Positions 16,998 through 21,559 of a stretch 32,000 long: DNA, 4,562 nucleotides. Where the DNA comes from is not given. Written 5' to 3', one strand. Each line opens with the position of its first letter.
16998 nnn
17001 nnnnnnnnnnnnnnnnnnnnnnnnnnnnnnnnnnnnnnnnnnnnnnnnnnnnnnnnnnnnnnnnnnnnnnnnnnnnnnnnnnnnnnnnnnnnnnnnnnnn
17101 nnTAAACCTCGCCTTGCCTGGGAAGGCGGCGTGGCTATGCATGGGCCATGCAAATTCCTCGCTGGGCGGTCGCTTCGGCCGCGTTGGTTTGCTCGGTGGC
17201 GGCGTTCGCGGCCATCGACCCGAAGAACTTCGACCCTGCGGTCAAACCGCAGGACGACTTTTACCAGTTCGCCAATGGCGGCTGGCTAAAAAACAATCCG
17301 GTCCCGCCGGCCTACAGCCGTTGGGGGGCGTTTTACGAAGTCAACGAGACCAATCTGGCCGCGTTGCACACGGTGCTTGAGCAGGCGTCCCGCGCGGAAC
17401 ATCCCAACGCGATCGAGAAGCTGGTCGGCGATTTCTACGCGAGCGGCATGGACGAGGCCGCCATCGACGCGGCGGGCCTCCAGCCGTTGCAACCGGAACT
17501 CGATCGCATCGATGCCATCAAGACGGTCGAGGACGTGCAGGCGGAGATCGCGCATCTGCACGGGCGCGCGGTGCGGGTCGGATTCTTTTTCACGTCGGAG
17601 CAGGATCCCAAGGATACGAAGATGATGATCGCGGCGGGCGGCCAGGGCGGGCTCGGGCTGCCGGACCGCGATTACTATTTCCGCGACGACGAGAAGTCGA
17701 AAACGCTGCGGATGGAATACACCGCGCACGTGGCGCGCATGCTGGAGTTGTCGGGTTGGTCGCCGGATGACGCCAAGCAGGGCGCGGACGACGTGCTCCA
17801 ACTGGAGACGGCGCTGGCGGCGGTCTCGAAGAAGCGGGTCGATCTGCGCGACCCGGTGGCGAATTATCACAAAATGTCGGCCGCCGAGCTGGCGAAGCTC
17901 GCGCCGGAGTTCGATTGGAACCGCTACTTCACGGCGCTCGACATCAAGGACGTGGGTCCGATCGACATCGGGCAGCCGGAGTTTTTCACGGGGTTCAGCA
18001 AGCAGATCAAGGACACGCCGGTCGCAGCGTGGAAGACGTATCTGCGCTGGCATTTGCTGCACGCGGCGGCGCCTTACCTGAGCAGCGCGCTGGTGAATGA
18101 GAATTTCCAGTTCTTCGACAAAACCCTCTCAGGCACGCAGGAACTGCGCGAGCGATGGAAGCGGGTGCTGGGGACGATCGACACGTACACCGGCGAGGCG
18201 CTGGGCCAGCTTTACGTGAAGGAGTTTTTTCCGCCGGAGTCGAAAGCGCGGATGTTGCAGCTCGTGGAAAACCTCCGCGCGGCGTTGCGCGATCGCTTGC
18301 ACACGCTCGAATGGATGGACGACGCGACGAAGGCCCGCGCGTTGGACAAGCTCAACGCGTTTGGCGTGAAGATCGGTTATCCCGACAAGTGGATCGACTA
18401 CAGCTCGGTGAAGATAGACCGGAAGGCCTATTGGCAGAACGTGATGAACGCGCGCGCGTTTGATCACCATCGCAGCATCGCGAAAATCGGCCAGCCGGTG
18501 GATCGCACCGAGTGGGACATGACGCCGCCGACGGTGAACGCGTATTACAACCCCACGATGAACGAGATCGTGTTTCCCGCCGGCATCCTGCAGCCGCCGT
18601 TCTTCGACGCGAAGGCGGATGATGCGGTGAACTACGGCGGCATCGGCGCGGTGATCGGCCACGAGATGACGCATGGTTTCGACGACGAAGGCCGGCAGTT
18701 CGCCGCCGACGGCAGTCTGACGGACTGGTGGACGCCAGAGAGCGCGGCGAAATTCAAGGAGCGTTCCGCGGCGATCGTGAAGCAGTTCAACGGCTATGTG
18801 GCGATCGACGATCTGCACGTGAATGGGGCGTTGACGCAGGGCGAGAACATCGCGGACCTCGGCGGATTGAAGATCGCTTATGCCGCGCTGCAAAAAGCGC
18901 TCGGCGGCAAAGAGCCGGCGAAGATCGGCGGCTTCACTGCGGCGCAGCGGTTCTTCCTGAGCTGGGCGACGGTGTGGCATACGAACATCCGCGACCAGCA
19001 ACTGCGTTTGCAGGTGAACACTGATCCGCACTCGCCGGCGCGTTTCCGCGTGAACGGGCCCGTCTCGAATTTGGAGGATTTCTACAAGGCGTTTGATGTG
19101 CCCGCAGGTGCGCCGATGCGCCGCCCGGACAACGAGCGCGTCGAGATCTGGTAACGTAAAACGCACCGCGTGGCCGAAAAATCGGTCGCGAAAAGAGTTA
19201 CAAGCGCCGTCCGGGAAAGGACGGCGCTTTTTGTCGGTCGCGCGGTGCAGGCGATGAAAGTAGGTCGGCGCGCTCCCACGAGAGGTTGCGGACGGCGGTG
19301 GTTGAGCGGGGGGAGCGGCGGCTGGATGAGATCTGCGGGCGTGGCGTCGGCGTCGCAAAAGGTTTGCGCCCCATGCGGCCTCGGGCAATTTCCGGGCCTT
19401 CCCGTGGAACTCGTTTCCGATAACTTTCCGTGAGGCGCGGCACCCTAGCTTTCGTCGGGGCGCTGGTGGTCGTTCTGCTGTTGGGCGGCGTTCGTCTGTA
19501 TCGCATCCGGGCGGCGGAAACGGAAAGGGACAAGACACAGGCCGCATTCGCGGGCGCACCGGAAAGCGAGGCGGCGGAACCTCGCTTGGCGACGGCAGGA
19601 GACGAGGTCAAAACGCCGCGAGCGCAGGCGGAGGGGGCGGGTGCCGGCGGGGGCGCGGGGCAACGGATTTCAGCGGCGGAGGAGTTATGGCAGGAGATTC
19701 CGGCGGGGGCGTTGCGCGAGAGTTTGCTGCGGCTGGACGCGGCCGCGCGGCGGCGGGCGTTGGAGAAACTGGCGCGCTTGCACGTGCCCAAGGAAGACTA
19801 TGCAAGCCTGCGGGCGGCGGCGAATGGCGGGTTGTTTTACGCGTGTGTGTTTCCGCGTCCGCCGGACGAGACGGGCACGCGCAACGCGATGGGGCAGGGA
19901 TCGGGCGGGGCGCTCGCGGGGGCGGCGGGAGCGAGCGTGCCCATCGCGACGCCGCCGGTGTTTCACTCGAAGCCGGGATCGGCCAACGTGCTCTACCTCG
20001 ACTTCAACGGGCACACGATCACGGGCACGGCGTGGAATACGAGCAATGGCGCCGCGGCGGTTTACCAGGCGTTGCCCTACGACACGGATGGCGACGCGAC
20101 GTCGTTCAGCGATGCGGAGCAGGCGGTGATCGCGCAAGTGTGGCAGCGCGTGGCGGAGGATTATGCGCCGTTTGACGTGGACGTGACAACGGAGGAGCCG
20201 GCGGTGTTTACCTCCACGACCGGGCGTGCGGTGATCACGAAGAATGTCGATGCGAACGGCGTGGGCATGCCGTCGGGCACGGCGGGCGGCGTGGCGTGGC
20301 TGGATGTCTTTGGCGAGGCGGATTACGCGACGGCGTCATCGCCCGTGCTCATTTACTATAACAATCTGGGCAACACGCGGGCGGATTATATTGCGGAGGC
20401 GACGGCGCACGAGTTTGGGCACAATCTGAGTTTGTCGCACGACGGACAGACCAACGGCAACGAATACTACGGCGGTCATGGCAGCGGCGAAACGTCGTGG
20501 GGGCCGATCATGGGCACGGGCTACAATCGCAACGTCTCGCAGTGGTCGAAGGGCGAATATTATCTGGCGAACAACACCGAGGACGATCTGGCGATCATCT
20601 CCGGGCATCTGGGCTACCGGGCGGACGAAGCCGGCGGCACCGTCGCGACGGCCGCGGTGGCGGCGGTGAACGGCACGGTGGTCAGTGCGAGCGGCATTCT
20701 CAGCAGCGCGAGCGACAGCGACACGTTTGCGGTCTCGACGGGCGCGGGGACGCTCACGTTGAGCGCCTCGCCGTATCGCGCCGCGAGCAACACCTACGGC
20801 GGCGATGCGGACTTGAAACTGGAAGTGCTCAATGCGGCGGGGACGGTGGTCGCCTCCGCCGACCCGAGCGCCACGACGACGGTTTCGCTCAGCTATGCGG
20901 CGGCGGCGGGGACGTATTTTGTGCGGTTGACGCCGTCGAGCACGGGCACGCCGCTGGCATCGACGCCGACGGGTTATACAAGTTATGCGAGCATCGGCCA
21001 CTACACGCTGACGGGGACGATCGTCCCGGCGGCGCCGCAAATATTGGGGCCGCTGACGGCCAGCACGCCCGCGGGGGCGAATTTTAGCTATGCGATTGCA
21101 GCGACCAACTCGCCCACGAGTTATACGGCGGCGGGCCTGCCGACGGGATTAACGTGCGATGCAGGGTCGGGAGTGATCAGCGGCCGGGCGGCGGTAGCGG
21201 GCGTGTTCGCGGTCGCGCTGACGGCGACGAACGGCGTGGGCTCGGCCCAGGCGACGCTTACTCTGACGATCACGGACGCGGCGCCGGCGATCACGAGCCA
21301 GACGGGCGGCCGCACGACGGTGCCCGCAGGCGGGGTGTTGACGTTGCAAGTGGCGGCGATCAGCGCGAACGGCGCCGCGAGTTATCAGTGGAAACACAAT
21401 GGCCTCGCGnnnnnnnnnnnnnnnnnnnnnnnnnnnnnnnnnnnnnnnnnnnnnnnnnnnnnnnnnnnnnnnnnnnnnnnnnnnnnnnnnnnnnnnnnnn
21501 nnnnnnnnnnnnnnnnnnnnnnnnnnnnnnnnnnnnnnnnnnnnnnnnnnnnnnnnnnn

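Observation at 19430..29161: Giant 3,243-aa protein fusing a metzincin protease, a full RCC1 propeller and about 30 beta-sandwich modules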

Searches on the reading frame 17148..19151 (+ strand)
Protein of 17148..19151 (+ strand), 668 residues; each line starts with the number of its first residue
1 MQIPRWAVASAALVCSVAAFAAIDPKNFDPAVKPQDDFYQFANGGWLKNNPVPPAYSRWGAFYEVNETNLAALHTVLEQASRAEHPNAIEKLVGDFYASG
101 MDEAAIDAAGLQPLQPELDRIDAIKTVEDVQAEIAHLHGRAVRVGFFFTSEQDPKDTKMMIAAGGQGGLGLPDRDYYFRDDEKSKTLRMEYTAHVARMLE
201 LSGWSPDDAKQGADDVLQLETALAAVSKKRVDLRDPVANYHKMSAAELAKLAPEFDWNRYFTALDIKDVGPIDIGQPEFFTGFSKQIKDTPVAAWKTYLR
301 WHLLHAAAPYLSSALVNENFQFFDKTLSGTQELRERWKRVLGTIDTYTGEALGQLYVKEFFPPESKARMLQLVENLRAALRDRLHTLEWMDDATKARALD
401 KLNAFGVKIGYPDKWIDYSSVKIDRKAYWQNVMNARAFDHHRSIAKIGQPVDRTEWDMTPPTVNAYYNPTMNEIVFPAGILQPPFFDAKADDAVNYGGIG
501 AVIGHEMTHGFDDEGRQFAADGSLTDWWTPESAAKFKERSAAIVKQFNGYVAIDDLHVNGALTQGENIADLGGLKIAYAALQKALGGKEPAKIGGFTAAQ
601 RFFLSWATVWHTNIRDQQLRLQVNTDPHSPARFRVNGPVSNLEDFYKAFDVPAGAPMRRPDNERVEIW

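Call 7: search_protein_families(library=pfam, proteins=[window:17148-19151:+], max_evalue=0.001)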
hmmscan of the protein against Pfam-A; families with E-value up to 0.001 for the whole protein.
window:17148-19151:+ (668 aa): 2 families
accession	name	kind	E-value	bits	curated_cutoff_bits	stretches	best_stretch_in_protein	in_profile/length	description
PF05649.18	Peptidase_M13_N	-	5.2e-129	431.4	32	1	34-412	1-381/381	Peptidase family M13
PF01431.27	Peptidase_M13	-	1.7e-72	243.8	24.5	1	464-664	1-204/205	Peptidase family M13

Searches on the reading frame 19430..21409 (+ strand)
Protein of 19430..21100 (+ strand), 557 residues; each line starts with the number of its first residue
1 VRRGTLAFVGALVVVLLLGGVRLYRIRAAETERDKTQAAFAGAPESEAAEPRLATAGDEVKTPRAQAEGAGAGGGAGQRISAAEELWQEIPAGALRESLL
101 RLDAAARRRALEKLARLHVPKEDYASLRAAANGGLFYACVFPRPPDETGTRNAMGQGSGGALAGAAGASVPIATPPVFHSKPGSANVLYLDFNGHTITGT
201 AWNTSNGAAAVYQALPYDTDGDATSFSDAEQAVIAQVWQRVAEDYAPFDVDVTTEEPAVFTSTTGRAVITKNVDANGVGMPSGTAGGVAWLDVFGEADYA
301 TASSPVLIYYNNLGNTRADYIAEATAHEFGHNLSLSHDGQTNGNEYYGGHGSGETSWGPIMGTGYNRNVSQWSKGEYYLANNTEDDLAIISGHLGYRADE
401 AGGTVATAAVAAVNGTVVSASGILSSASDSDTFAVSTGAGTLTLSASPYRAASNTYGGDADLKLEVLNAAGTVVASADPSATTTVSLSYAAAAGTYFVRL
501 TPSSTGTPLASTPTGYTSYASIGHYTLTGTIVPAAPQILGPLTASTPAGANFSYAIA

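Call 8: search_protein_families(library=pfam, proteins=[window:19430-21100:+], max_evalue=1)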
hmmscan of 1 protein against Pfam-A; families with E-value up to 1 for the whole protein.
window:19430-21100:+ (557 aa): 7 families
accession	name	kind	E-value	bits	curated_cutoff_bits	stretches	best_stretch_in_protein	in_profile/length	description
PF13688.12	Reprolysin_5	-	2.6e-05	25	27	1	285-373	105-196/196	Metallo-peptidase family M12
PF13582.12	Reprolysin_3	-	6.3e-05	23.9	22.4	1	272-338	68-123/123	Metallo-peptidase family M12B Reprolysin-like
PF13583.11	Reprolysin_4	-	0.013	15.6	22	1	258-346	81-160/203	Metallo-peptidase family M12B Reprolysin-like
PF05572.19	Peptidase_M43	-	0.029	14.7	23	1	283-339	31-86/152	Pregnancy-associated plasma protein-A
PF18962.6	Por_Secre_tail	-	0.032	15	27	0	460-503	20-65/75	Secretion system C-terminal sorting domain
PF12951.13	PATR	-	0.046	14.2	27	1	437-458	4-19/30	Passenger-associated-transport-repeat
PF10462.15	Peptidase_M66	-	0.38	10.1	20.6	1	324-378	195-253/306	Peptidase M66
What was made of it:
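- Checked: Reprolysin_5 scores 25.0, below its cut-off of 27 (call 8).
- Reprolysin_3 passes its cut-off when the N-terminus is scanned alone (call 8).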

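Call 19: search_solved_structures(query=A1, max_evalue=1, show_alignments=2)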
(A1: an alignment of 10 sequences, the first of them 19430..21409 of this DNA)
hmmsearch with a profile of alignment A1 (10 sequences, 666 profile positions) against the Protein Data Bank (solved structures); distinct sequences matched with E-value up to 1: 38.
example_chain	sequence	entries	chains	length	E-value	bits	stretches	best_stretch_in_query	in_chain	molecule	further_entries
4q1l_A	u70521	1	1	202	0.0005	21.9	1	301-329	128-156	Snake venom metalloproteinase leucurolysin-A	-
3gbo_A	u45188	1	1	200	0.00086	21.1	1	306-329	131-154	Zinc metalloproteinase BmooMPalfa-I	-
1qua_A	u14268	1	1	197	0.001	20.8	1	273-328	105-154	ACUTOLYSIN-C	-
3k7n_A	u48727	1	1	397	0.0011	20.7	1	296-327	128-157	K-like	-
2ero_A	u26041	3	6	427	0.0012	20.6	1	291-329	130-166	vascular apoptosis-inducing protein 1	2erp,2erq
3k7l_A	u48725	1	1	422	0.002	19.9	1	297-326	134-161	Atragin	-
4aig_A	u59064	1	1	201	0.0026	19.5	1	308-328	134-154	ADAMALYSIN II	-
3aig_A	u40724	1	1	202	0.0026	19.5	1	308-328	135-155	ADAMALYSIN II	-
2aig_P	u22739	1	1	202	0.0026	19.5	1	308-328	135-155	ADAMALYSIN II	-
1iag_A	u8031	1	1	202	0.0026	19.5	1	308-328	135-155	ADAMALYSIN II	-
1kuf_A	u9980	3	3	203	0.0031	19.3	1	288-327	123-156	metalloproteinase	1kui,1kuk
1kug_A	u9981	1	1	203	0.0031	19.2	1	288-327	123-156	metalloproteinase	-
4j4m_A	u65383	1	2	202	0.0036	19.1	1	300-327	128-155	zinc-dependent metalloproteinase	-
2w12_A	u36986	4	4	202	0.0041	18.8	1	301-327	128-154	ZINC METALLOPROTEINASE BAP1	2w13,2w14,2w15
4dd8_A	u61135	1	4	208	0.0057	18.4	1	300-329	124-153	Disintegrin and metalloproteinase domain-containing protein 8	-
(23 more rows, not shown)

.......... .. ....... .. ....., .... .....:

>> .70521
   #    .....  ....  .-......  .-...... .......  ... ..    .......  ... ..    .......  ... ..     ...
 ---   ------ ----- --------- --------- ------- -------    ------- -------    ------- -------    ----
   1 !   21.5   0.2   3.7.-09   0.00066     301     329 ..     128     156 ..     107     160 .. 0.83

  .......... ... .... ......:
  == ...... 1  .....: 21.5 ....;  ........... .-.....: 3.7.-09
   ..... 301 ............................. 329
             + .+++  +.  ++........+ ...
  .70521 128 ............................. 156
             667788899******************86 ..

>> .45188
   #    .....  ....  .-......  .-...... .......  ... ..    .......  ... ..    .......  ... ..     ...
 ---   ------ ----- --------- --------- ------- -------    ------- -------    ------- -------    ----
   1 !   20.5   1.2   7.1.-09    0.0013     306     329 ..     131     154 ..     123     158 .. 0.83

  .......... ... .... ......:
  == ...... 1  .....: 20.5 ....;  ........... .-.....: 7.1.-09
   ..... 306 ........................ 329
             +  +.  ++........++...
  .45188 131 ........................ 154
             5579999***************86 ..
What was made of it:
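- On Reprolysin/adamalysin family (MEROPS M12B): PDB sequence similarity is limited to the active-site helix, aligned stretches of about 16-56 profile positions (call 19).
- Closest known: Adamalysin/reprolysin. Different: Sequence similarity is restricted to the active-site helix (call 19).
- The family profile matches the adamalysin active-site helix in the PDB (call 19).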
